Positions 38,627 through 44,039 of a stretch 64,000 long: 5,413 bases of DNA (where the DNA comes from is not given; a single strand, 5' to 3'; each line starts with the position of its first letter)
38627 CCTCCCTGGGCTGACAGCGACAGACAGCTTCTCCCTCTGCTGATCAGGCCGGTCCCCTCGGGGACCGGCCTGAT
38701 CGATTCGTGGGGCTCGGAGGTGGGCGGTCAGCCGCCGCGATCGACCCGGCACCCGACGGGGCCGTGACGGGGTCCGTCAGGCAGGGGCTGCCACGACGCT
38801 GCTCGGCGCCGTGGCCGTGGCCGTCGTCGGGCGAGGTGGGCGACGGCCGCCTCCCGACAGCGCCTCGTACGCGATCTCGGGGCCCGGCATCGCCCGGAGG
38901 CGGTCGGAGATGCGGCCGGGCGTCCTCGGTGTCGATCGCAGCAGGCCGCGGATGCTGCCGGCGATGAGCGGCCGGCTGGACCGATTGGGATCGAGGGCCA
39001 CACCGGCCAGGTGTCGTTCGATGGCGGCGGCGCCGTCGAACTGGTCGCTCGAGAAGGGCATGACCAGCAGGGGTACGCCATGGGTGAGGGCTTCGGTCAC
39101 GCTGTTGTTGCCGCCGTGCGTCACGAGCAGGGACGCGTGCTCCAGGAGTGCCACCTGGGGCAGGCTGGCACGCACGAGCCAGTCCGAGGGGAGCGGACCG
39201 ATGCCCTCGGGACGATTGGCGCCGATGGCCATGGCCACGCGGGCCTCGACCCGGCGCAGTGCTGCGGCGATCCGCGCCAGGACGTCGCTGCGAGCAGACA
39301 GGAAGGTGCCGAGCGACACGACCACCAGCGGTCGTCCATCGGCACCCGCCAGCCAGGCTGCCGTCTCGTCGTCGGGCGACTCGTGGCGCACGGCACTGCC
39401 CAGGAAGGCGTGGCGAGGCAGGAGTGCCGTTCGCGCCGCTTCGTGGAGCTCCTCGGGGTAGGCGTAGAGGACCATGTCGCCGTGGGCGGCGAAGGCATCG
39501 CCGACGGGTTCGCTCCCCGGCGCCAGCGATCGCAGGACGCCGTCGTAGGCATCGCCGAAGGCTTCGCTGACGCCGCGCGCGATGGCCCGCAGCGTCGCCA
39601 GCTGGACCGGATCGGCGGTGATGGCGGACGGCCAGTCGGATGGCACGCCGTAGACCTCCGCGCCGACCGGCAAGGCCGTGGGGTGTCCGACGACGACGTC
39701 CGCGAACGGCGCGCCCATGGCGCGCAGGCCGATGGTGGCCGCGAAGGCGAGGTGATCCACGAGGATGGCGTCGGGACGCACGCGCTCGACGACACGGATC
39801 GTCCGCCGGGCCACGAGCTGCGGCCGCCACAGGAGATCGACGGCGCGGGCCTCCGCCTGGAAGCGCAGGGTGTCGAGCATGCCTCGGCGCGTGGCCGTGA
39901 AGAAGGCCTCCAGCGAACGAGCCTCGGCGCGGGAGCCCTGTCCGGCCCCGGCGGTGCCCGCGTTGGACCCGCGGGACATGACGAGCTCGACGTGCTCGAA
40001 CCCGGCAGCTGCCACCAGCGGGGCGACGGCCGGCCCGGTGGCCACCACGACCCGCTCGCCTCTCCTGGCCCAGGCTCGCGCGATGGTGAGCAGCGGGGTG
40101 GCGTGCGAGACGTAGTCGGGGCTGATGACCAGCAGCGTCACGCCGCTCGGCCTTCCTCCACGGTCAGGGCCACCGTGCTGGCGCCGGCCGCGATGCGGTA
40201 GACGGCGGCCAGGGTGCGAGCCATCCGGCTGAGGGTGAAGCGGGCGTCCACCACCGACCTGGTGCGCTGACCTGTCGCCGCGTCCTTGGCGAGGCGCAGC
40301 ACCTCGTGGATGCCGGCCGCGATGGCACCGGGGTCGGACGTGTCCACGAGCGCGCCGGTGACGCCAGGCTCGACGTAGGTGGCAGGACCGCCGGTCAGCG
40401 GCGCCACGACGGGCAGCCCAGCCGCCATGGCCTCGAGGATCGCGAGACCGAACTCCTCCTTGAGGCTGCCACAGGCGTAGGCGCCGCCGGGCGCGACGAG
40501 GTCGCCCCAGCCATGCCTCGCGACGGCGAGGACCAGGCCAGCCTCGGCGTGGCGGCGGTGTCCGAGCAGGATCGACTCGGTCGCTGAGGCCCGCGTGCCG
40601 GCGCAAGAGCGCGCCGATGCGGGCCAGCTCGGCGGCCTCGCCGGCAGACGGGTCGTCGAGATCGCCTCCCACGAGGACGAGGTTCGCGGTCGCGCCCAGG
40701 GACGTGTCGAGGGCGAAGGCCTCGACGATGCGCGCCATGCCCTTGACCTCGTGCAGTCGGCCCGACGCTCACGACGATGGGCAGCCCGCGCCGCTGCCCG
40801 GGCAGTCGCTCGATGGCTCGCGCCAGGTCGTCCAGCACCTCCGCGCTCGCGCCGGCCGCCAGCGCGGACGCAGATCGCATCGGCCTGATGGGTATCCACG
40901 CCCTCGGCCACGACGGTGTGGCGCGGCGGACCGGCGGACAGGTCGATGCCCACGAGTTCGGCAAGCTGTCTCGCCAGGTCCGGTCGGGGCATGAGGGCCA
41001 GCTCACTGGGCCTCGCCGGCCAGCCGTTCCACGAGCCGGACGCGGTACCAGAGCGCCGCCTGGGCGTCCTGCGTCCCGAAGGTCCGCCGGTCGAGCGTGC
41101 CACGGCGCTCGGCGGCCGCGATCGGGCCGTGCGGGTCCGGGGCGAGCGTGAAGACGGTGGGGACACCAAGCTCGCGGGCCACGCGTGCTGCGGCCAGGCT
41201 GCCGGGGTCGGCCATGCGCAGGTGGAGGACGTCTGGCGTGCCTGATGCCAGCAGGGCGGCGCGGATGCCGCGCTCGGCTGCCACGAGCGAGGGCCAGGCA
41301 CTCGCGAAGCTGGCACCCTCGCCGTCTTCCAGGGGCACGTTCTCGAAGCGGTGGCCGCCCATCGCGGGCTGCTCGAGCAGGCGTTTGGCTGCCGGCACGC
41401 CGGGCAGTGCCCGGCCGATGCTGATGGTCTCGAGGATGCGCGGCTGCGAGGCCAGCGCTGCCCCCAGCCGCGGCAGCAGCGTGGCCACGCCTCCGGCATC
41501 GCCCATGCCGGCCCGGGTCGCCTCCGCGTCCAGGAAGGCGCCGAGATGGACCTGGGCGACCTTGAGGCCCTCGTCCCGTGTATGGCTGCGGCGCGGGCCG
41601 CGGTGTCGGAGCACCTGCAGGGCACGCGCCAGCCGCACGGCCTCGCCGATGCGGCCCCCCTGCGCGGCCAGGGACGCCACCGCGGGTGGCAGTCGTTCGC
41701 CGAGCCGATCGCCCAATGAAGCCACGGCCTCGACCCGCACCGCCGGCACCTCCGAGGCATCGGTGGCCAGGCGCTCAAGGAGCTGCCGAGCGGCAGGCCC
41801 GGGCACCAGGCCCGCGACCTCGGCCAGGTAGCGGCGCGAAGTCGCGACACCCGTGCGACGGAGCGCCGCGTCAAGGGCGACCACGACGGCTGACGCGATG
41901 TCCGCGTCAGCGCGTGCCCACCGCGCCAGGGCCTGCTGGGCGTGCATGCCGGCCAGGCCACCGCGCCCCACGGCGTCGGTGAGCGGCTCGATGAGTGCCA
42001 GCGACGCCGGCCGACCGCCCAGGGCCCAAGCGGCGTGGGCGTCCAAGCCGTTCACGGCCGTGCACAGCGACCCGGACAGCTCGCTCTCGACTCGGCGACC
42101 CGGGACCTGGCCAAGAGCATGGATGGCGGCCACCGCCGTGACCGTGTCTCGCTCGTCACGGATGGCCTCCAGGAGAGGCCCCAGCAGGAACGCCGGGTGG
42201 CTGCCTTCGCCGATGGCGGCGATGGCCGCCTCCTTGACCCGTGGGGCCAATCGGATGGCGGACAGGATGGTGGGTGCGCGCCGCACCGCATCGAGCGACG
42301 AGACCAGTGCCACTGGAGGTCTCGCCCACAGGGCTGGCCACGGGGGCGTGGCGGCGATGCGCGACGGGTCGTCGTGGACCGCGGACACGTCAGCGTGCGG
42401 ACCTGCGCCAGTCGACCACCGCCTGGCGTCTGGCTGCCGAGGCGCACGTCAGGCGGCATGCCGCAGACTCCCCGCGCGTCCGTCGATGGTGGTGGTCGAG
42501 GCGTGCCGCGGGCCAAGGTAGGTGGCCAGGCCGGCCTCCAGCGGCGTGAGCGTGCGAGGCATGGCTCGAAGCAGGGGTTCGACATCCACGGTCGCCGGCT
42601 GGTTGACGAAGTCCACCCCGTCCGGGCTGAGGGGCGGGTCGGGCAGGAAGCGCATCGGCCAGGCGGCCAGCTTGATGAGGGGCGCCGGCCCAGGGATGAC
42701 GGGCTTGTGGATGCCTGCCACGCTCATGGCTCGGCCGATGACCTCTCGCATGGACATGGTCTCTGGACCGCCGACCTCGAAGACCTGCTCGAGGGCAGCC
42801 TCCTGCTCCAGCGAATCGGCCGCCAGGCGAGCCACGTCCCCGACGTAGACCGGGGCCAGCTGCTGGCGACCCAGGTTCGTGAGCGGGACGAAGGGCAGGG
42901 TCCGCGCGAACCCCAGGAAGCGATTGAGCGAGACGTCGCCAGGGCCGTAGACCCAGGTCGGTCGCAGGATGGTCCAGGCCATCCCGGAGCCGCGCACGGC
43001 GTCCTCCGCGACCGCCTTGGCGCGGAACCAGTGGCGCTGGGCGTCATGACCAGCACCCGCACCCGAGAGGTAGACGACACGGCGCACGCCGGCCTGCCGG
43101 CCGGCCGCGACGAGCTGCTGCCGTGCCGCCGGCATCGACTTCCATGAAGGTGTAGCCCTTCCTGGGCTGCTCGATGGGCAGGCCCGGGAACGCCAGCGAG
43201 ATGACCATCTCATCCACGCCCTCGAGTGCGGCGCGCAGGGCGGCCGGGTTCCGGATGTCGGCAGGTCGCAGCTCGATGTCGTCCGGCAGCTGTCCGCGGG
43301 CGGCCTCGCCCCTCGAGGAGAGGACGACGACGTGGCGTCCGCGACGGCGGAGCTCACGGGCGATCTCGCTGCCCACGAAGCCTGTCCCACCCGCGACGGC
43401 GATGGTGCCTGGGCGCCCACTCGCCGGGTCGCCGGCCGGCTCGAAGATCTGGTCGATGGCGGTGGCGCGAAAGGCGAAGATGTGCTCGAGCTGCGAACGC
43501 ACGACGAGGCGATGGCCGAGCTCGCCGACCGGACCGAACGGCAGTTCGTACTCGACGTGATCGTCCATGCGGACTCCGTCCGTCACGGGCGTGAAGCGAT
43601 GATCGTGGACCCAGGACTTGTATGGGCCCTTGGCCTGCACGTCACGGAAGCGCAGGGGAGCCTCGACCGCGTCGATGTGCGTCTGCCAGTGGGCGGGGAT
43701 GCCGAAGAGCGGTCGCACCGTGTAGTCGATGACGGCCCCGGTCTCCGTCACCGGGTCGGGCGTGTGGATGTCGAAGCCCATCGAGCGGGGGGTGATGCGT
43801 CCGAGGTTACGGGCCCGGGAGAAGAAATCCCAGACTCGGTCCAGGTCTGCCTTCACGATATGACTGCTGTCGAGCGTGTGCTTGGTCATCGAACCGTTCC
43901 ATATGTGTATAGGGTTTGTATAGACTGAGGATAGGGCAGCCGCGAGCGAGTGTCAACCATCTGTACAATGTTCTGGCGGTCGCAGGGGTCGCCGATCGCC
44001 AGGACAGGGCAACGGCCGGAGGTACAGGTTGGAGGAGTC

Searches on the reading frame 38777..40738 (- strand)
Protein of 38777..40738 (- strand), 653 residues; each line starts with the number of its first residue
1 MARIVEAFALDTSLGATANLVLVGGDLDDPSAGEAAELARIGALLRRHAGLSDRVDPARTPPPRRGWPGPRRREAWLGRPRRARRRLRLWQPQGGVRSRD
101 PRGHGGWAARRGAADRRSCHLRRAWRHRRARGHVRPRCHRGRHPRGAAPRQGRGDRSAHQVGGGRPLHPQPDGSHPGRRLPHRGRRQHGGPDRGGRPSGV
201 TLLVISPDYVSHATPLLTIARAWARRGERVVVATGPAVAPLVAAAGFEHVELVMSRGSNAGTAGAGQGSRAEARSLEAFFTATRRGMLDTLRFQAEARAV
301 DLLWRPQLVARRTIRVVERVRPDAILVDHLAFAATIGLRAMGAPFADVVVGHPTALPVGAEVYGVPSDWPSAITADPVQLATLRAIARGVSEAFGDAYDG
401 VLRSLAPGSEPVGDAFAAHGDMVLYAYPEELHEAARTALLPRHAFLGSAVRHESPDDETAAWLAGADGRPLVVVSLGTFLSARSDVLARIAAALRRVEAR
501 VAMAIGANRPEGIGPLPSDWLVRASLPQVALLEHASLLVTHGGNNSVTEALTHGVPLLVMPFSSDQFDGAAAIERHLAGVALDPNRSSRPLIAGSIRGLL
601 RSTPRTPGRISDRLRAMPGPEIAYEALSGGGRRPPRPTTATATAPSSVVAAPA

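Call 69: search_protein_families(library=pfam, proteins=[window:38777-40738:-], max_evalue=0.0001)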
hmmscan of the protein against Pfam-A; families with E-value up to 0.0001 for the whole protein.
window:38777-40738:- (653 aa): 3 families
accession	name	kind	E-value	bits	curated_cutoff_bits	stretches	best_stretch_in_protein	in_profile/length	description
PF00201.24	UDPGT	-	1.6e-19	70.5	19.5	1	463-586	269-392/499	UDP-glucoronosyl and UDP-glucosyl transferase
PF06722.18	EryCIII-like_C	-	3.3e-11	43.8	31.7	1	490-604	3-117/145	Erythromycin biosynthesis protein CIII-like, C-terminal domain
PF04101.22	Glyco_tran_28_C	-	1.7e-06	28.6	22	1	531-587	68-128/166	Glycosyltransferase family 28 C-terminal domain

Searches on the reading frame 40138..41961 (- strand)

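Call 69: search_protein_families(library=pfam, proteins=[window:40138-41961:-], max_evalue=0.0001)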
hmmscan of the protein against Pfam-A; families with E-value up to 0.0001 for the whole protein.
window:40138-41961:- (607 aa): 2 families
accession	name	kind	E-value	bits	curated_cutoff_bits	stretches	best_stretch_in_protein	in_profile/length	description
PF00534.26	Glycos_transf_1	-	8.3e-15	55.2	26.4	1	494-559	95-160/172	Glycosyl transferases group 1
PF13692.12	Glyco_trans_1_4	-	1.1e-12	48.8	27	1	495-555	80-140/142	Glycosyl transferases group 1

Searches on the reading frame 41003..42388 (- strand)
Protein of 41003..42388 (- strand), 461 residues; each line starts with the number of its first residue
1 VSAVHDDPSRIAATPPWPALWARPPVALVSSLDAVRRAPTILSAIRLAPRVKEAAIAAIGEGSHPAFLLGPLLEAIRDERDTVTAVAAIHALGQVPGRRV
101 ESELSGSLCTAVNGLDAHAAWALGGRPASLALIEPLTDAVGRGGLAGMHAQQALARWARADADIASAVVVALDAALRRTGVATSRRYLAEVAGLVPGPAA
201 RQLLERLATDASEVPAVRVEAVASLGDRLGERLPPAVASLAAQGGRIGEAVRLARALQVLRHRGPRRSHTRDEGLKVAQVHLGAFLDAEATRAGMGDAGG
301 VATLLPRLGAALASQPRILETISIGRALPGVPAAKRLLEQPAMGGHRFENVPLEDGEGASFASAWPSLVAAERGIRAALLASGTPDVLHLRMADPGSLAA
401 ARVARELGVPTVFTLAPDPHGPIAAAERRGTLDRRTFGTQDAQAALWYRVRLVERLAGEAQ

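Call 69: search_protein_families(library=pfam, proteins=[window:41003-42388:-], max_evalue=0.0001)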
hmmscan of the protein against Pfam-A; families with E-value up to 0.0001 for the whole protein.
window:41003-42388:- (461 aa): 1 family
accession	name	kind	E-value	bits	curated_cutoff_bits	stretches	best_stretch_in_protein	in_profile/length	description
PF13646.12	HEAT_2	-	9.6e-06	26.2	27.7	0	184-246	16-73/88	HEAT repeats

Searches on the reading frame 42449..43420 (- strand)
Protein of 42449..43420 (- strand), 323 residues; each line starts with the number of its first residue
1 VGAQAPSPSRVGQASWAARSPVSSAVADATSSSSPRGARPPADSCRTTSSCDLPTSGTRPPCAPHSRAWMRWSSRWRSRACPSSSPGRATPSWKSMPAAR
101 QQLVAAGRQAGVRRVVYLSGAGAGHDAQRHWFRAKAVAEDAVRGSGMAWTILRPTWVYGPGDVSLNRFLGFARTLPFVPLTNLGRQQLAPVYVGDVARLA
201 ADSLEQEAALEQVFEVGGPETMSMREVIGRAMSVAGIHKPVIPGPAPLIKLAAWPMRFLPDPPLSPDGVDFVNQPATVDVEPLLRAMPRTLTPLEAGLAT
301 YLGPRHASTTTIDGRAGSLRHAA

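Call 70: search_protein_families(library=pfam, proteins=[window:42449-43420:-], max_evalue=0.001)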
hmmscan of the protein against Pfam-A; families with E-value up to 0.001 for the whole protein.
window:42449-43420:- (323 aa): 2 families
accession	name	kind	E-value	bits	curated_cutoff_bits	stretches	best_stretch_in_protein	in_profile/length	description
PF13460.12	NAD_binding_10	-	4e-10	40.3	27.2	1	100-158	78-147/184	NAD(P)H-binding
PF04321.23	RmlD_sub_bind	-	0.00034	20.2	27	1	133-224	127-220/287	RmlD substrate binding domain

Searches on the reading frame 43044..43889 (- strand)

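Call 70: search_protein_families(library=pfam, proteins=[window:43044-43889:-], max_evalue=0.001)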
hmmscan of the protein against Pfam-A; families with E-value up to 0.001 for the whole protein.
window:43044-43889:- (281 aa): 4 families
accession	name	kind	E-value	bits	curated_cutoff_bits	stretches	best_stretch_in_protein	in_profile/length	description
PF01370.27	Epimerase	-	2.6e-10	40.5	20.9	1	163-256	1-95/240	NAD dependent epimerase/dehydratase family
PF13460.12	NAD_binding_10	-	1.9e-07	31.6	27.2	1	167-233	1-68/184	NAD(P)H-binding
PF10604.15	Polyketide_cyc2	-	1.3e-05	26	27.4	1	4-139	2-131/142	Polyketide cyclase / dehydrase and lipid transport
PF08659.16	KR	-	0.00021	21.7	22.6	1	161-226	1-76/180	KR domain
